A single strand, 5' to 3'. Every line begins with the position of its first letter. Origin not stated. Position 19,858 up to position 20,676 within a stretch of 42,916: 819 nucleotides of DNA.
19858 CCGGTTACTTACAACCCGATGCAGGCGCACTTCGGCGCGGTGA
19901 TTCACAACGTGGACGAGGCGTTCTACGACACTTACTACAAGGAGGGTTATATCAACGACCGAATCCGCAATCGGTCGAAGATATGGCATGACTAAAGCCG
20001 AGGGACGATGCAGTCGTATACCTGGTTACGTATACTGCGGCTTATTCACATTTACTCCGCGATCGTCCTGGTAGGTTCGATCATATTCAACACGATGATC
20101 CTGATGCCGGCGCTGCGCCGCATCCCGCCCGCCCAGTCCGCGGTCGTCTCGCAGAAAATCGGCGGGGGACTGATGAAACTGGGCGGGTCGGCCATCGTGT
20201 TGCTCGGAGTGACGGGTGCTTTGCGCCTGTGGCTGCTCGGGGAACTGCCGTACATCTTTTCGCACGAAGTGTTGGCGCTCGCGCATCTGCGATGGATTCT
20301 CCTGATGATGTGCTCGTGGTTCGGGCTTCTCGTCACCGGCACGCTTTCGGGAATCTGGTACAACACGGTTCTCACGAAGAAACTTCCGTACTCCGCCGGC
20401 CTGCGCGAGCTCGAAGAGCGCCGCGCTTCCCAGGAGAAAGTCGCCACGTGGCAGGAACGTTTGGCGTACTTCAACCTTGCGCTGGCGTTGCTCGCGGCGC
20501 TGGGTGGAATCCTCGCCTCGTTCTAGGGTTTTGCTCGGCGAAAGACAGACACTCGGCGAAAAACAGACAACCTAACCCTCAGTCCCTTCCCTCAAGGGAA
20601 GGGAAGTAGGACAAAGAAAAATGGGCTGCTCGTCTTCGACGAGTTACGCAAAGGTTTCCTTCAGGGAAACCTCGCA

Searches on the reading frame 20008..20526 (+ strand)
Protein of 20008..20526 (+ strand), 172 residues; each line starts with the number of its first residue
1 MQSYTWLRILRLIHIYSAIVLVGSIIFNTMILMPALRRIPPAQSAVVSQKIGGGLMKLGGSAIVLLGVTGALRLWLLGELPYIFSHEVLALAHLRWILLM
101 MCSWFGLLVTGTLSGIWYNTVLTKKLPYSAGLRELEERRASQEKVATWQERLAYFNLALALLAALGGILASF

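Call 9: search_protein_families(library=pfam, proteins=[window:20008-20526:+], max_evalue=0.001)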
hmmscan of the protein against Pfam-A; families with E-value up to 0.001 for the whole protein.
window:20008-20526:+ (172 aa): 0 families

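Call 17: search_solved_structures(query=window:20008-20526:+, max_evalue=1)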
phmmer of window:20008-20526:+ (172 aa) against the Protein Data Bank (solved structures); distinct sequences matched with E-value up to 1: 0.

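Call 18: search_protein_families(library=ncbifam, proteins=[window:20008-20526:+], max_evalue=0.01)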
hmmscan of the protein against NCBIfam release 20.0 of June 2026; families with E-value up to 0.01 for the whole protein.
window:20008-20526:+ (172 aa): 0 families
